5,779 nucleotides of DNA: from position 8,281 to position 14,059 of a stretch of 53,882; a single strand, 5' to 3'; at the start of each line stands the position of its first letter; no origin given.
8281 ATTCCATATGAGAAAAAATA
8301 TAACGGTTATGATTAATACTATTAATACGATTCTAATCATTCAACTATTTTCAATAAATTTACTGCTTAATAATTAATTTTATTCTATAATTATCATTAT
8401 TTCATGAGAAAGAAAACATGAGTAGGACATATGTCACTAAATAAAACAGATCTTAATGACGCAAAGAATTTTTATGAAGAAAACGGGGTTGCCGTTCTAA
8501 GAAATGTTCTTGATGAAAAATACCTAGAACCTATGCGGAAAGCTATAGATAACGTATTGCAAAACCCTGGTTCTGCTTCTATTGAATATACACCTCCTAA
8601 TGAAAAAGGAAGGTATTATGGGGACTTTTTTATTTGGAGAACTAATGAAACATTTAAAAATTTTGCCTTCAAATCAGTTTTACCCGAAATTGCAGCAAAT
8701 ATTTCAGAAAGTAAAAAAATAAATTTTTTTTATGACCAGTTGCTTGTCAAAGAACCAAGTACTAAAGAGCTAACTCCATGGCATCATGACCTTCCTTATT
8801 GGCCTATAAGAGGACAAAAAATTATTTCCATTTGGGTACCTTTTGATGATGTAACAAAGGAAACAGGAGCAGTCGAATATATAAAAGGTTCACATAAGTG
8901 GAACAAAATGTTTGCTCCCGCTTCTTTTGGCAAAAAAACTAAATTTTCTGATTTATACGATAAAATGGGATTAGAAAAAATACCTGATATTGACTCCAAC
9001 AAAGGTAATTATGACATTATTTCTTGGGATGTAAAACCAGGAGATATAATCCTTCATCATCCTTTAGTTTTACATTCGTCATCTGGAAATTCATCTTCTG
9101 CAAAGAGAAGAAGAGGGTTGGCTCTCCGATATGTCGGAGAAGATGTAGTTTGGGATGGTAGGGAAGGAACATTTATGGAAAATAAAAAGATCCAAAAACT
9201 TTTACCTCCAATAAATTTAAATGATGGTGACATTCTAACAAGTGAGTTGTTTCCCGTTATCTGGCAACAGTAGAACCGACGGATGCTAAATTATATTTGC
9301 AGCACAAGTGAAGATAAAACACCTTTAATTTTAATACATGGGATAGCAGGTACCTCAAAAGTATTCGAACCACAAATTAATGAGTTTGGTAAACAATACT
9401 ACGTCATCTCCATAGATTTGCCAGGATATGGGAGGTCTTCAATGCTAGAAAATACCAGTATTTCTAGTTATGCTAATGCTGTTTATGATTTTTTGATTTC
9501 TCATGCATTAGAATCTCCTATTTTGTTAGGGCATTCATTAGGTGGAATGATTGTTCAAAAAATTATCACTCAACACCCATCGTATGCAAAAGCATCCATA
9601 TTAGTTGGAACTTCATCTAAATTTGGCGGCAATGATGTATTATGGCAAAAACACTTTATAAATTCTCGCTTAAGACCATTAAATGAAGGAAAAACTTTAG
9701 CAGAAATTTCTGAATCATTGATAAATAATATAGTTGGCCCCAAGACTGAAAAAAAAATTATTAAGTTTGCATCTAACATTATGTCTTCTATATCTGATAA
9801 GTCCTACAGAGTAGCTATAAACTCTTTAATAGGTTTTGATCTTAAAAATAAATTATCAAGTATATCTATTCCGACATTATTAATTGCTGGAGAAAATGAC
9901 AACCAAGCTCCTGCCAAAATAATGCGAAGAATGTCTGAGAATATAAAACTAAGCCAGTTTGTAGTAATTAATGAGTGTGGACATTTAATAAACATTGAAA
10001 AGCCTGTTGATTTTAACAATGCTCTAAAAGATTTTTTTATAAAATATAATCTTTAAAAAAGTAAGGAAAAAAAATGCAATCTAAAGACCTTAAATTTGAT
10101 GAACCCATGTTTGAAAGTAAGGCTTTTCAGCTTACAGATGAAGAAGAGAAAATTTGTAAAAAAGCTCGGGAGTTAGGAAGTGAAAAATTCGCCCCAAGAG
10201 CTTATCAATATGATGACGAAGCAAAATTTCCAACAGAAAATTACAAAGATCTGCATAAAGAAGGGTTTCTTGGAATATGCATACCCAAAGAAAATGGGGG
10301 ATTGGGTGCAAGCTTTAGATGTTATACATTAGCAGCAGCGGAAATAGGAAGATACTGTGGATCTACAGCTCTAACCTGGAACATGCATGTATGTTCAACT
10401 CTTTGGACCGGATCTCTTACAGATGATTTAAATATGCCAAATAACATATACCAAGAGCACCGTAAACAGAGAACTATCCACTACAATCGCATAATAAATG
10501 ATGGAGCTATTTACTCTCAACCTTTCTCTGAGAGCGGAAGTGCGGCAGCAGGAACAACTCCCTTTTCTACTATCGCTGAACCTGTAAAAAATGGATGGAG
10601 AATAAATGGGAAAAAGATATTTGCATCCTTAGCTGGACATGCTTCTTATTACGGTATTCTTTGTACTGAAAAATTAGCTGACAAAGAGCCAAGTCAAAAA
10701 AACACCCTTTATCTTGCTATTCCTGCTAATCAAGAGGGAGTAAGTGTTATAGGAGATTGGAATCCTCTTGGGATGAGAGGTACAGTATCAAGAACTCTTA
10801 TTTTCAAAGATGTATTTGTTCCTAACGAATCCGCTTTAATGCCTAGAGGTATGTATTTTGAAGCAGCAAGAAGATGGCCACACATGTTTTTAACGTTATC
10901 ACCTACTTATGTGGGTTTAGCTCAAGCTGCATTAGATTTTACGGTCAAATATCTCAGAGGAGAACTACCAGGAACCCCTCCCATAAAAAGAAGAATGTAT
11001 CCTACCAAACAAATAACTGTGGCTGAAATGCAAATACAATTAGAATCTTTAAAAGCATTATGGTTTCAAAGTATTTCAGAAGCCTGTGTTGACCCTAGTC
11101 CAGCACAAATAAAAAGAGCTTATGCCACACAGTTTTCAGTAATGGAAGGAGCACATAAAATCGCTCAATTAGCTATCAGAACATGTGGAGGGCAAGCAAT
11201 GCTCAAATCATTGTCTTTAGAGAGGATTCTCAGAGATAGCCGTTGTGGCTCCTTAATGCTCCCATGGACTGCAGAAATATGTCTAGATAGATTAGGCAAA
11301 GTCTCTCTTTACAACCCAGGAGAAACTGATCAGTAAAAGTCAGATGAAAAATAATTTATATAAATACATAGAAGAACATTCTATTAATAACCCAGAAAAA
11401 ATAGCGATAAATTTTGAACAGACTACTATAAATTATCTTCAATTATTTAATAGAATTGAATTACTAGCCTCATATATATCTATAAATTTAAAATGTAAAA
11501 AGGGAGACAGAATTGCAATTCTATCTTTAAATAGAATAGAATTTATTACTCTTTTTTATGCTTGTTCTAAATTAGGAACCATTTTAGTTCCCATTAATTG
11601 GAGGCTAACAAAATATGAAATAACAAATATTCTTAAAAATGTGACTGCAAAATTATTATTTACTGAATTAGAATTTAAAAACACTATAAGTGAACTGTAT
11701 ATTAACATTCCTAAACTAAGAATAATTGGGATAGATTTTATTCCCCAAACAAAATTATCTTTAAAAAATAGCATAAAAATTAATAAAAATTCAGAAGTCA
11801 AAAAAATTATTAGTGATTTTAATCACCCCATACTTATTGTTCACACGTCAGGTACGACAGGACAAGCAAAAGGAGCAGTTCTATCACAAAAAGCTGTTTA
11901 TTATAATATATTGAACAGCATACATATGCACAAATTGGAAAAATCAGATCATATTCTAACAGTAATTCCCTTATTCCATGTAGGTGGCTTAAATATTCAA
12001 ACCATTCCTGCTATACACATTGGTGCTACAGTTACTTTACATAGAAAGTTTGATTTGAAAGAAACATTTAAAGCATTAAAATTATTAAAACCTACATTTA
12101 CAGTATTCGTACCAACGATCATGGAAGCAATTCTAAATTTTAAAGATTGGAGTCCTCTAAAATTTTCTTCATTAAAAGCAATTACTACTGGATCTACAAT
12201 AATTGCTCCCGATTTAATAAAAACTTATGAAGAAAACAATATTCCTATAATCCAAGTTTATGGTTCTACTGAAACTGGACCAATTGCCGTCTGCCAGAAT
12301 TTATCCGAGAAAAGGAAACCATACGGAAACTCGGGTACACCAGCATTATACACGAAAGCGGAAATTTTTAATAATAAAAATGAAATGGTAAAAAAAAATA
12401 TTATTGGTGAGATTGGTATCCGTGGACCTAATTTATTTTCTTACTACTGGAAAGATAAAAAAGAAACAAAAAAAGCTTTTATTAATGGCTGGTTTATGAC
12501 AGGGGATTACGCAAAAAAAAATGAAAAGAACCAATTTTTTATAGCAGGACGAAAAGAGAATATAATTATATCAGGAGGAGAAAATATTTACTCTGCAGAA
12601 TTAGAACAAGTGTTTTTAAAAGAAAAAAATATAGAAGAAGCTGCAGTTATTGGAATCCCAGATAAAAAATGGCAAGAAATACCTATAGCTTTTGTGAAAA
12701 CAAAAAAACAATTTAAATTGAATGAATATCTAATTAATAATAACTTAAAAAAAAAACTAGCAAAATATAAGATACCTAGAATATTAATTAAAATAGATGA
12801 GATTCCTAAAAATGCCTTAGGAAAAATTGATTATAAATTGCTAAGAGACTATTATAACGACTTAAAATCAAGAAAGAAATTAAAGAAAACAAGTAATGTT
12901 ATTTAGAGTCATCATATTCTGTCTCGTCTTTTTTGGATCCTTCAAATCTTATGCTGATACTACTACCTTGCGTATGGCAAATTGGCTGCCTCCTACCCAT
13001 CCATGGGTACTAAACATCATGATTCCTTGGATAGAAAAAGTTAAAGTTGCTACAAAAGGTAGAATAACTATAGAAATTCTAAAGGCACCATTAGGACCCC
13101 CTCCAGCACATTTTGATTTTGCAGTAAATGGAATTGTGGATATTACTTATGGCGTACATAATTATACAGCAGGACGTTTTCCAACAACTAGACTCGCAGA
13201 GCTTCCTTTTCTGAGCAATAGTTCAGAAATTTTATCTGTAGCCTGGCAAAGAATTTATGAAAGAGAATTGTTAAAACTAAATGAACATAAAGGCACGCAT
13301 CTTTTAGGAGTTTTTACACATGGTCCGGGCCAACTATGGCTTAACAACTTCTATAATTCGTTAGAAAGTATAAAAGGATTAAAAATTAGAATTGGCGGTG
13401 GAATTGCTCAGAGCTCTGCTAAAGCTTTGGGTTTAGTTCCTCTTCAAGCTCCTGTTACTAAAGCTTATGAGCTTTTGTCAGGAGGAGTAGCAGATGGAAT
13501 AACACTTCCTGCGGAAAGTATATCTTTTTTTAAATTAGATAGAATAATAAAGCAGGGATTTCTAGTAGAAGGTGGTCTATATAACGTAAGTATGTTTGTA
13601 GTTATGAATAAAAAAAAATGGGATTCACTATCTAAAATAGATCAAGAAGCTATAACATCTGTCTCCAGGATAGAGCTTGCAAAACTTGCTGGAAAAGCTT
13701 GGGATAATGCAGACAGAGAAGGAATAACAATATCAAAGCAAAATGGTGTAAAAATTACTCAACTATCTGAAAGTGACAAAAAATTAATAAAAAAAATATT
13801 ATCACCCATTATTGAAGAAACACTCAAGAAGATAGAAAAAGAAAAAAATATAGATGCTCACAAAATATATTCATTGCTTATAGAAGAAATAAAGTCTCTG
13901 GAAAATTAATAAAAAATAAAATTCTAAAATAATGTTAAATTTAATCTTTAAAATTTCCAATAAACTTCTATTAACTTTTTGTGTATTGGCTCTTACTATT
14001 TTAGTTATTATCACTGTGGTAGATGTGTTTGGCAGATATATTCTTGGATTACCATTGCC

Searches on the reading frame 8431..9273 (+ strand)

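Call 9: search_protein_families(library=pfam, proteins=[window:8431-9273:+], max_evalue=0.001)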
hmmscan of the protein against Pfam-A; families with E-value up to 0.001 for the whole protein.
window:8431-9273:+ (280 aa): 1 family
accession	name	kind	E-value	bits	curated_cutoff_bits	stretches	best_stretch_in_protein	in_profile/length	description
PF05721.19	PhyH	-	1.3e-33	117.5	22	1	15-227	1-212/213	Phytanoyl-CoA dioxygenase (PhyH)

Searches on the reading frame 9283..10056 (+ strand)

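Call 9: search_protein_families(library=pfam, proteins=[window:9283-10056:+], max_evalue=0.001)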
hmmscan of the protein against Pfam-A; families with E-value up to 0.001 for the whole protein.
window:9283-10056:+ (257 aa): 7 families
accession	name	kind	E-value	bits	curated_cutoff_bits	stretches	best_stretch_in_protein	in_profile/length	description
PF00561.26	Abhydrolase_1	-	7e-26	91.8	25.8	1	14-241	2-245/245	alpha/beta hydrolase fold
PF12697.13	Abhydrolase_6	-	3e-15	57.9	26.3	1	15-245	1-215/217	Alpha/beta hydrolase family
PF12146.15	Hydrolase_4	-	4.4e-15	56.1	27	1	13-240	5-238/239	Serine aminopeptidase, S33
PF03096.20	Ndr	-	1.3e-08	34.4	23.3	1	9-252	20-276/283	Ndr family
PF00975.26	Thioesterase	-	6.2e-05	23.7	26.4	1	14-93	2-82/226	Thioesterase domain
PF08386.16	Abhydrolase_4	-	0.00039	20.9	21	1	195-252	34-91/103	TAP-like protein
PF06821.19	Ser_hydrolase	-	0.00081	19.8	22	0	192-235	112-154/172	Serine hydrolase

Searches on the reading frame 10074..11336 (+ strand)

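Call 9: search_protein_families(library=pfam, proteins=[window:10074-11336:+], max_evalue=0.001)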
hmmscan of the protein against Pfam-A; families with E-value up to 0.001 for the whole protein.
window:10074-11336:+ (420 aa): 5 families
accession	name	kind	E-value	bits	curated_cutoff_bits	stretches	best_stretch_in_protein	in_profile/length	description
PF02771.21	Acyl-CoA_dh_N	-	7.8e-18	65.3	22.9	1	21-106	1-86/113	Acyl-CoA dehydrogenase, N-terminal domain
PF02770.24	Acyl-CoA_dh_M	-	2.6e-12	47.2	33.3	1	155-247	10-97/97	Acyl-CoA dehydrogenase, middle domain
PF00441.29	Acyl-CoA_dh_1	-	2.6e-09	37.8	22.4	1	277-393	20-132/150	Acyl-CoA dehydrogenase, C-terminal domain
PF08028.16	Acyl-CoA_dh_2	-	9.8e-08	32.8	22.7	1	274-390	2-124/134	Acyl-CoA dehydrogenase, C-terminal domain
PF11794.13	HpaB_N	-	0.00024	21.2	35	1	166-255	169-269/270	4-hydroxyphenylacetate 3-hydroxylase N terminal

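Call 63: search_protein_families(library=ncbifam, proteins=[window:10074-11336:+], max_evalue=0.00001)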
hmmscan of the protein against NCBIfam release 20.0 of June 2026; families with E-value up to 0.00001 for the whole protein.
window:10074-11336:+ (420 aa): 15 families
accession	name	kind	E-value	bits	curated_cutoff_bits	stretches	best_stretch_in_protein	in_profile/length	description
NF049984.1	Rv1679_FadE16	equivalog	3.9e-40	138.2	600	1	42-409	15-363/371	Rv1679 family acyl-CoA dehydrogenase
NF042972.1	AcrlCoAredClosAcrC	equivalog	1.3e-32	112.9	640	1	18-391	3-357/378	acryloyl-CoA reductase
NF042439.1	SulpropCoADesulf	equivalog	2.5e-26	92.3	600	1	29-391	2-351/379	3-sulfinopropanoyl-CoA desulfinase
TIGR04022.1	sulfur_SfnB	equivalog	2.7e-23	82.5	430.9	1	22-391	5-361/391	SfnB family sulfur acquisition oxidoreductase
NF043006.1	CyhCrbnylCoADH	equivalog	9.5e-21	74.2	650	1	23-391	6-356/380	cyclohexane-1-carbonyl-CoA dehydrogenase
NF008997.0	PRK12341.1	equivalog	3.5e-19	69.1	537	1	18-393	3-359/382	acyl-CoA dehydrogenase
NF045552.1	GlutCoADH_Des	equivalog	1.6e-17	63.8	470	1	17-403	2-371/387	glutaryl-CoA dehydrogenase Acd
NF043015.1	DibenthMonoxDszC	equivalog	2.1e-16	59.7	850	1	29-301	20-283/415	dibenzothiophene monooxygenase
NF045629.1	monooxsub_HsaA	equivalog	1.4e-15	56.9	450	1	168-255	114-197/383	3-hydroxy-9,10-secoandrosta-1,3,5(10)-triene-9,17-dione monooxygenase oxygenase subunit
NF053553.1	prodigi_MBC_PigA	equivalog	2.9e-13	49.7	500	1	18-389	3-358/381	prodigiosin MBC biosynthesis dehydrogenase PigA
NF045920.1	HphnlacHdxOX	equivalog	1.6e-12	47.1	650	1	40-252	13-195/384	p-hydroxyphenylacetate 3-hydroxylase oxygenase component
NF045652.1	ProlPCPDhRedW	equivalog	1.5e-11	43.7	650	1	25-389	5-352/376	L-prolyl-[peptidyl-carrier protein] dehydrogenase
NF002885.1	PRK03354.1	equivalog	2.2e-10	40.1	540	1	18-391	3-354/378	crotonobetainyl-CoA dehydrogenase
NF058590.1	AcCoDHFadEBacil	equivalog_domain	9.6e-10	37.6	600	1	19-293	20-278/586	acyl-CoA dehydrogenase FadE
TIGR03204.1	pimC_large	equivalog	4.4e-07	29.1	623.85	1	130-253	106-224/395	pimeloyl-CoA dehydrogenase large subunit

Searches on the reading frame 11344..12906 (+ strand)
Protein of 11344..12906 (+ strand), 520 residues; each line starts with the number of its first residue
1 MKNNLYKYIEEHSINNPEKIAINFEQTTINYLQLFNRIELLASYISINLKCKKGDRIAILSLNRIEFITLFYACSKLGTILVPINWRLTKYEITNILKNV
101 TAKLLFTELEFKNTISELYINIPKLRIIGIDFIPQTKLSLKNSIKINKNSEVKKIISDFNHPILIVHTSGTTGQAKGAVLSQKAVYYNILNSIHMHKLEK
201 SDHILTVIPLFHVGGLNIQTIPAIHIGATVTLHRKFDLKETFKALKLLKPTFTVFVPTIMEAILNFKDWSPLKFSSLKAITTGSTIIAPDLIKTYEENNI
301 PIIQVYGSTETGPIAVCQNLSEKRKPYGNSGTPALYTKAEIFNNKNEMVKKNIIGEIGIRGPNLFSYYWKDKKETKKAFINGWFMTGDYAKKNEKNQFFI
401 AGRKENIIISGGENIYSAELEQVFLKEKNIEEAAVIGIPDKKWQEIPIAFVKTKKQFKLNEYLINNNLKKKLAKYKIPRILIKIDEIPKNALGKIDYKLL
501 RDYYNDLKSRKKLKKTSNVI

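Call 9: search_protein_families(library=pfam, proteins=[window:11344-12906:+], max_evalue=0.001)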
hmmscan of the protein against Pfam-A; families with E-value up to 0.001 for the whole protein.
window:11344-12906:+ (520 aa): 2 families
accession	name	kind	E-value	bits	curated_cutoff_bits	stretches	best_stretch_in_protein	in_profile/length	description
PF00501.34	AMP-binding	-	4.7e-70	236.8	29.9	1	11-369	3-384/384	AMP-binding enzyme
PF13193.12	AMP-binding_C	-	7e-13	49.7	24.5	1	419-494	1-76/76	AMP-binding enzyme C-terminal domain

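Call 63: search_protein_families(library=ncbifam, proteins=[window:11344-12906:+], max_evalue=0.00001)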
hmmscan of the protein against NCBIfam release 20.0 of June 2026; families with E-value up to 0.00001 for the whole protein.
window:11344-12906:+ (520 aa): 102 families (the best 25 are shown)
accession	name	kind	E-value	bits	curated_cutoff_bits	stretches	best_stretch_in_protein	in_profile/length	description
NF004837.0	PRK06187.1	subfamily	6.5e-119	397.6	476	1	2-509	7-527/531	long-chain-fatty-acid--CoA ligase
NF005307.0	PRK06839.1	equivalog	2.7e-115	385.9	748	1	7-500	6-489/496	o-succinylbenzoate--CoA ligase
NF052269.1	Staph_lig_FadD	equivalog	3.4e-100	335.8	650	1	7-507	4-496/499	long-chain-fatty-acid--CoA ligase FadD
NF006182.0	PRK08316.1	subfamily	6.2e-95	318.6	663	1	13-507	21-520/523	fatty acyl-CoA synthetase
NF002966.0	PRK03640.1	equivalog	2.7e-90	303.3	556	1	8-502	7-478/483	o-succinylbenzoate--CoA ligase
TIGR01923.1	menE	equivalog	1.1e-82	278.3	330.15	1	31-497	2-439/442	o-succinylbenzoate--CoA ligase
NF005702.0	PRK07514.1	subfamily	6.8e-82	275.4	558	1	1-507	1-503/506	malonyl-CoA synthase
NF006572.0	PRK09088.1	equivalog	7.5e-79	265.6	696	1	26-503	26-486/491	acyl-CoA synthetase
NF005676.0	PRK07470.1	equivalog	1.5e-78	264.7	774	1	4-513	21-535/544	acyl-CoA synthetase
NF004114.0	PRK05605.1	equivalog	2.5e-78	263.8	766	2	145-502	206-567/575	long-chain-fatty-acid--CoA ligase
NF004797.0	PRK06145.1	equivalog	4.4e-77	259.5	850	1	4-506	3-497/499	acyl-CoA synthetase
NF005857.1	PRK07786.1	exception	8.2e-76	255.5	733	1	3-504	9-512/513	fatty-acid--CoA ligase FadD5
NF006020.0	PRK08162.1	subfamily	5.8e-72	242.8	677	1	7-507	23-541/545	acyl-CoA synthetase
NF005801.1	PRK07656.1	equivalog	2e-70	237.9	657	1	17-500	15-499/500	FadD3 family acyl-CoA ligase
NF009233.0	PRK12583.1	subfamily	2.8e-68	230.7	832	2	158-503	199-549/558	fatty acid CoA ligase family protein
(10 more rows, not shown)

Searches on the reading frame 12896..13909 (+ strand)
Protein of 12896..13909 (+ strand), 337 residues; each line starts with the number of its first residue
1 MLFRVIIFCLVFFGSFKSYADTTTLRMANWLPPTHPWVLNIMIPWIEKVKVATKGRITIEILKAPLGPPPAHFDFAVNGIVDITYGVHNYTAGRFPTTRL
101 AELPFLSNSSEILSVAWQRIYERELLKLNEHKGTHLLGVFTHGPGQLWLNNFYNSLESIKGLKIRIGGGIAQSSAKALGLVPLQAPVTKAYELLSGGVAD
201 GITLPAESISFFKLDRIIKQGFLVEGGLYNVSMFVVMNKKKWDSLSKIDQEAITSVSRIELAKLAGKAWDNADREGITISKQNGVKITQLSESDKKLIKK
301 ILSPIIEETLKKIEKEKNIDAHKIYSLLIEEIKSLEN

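Call 9: search_protein_families(library=pfam, proteins=[window:12896-13909:+], max_evalue=0.001)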
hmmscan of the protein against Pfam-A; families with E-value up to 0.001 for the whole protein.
window:12896-13909:+ (337 aa): 1 family
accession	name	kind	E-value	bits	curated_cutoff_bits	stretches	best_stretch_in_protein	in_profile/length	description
PF03480.18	DctP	-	9.3e-33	114.2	23.4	1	30-310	4-283/286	Bacterial extracellular solute-binding protein, family 7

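Call 75: search_solved_structures(query=window:12896-13909:+, max_evalue=1e-10)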
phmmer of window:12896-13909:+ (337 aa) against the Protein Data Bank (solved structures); distinct sequences matched with E-value up to 1e-10: 25.
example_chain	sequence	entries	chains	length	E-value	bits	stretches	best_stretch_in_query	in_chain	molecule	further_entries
4p56_A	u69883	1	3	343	2.3e-67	230.6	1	16-335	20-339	Putative extracellular solute-binding protein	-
7nr2_AAA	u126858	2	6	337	1.7e-39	139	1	24-335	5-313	TRAP dicarboxylate transporter, DctP subunit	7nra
5i5p_A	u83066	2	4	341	5.1e-34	121.1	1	40-290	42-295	TRAP TRANSPORTER SOLUTE BINDING PROTEIN | TRAP solute Binding Protein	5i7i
7nsw_AAA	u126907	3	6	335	1.7e-33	119.3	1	23-326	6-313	TRAP dicarboxylate transporter-DctP subunit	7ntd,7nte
7nrr_AAA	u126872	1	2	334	1.8e-33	119.3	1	24-326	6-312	TRAP dicarboxylate transporter-DctP subunit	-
5iga_A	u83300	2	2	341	6.6e-33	117.4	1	40-284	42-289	TRAP TRANSPORTER SOLUTE BINDING PROTEIN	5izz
5im2_A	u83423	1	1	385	1.8e-27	99.5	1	15-276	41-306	Twin-arginine translocation pathway signal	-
7nqg_AAA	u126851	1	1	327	3.3e-24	88.8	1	22-315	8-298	TrapT family, dctP subunit, C4-dicarboxylate periplasmic binding protein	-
4n6d_A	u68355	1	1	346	9.1e-19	70.9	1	3-326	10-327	TRAP dicarboxylate transporter-DctP subunit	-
4p47_A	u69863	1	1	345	2.4e-14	56.4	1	24-315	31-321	TRAP dicarboxylate transporter, DctP subunit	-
4pgn_A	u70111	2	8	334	6.2e-14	55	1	22-312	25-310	Extracellular solute-binding protein, family 7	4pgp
4nap_A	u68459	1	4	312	1e-13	54.4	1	23-312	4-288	Extracellular solute-binding protein, family 7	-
7bbr_A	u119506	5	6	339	2.1e-13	53.3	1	51-317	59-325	Putative TRAP transporter solute receptor DctP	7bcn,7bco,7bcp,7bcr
4p8b_A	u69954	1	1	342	4.1e-12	49.1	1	24-313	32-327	TRAP-type transporter, periplasmic component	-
4x8r_A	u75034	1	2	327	1.2e-11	47.5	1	16-315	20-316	TRAP dicarboxylate transporter, DctP subunit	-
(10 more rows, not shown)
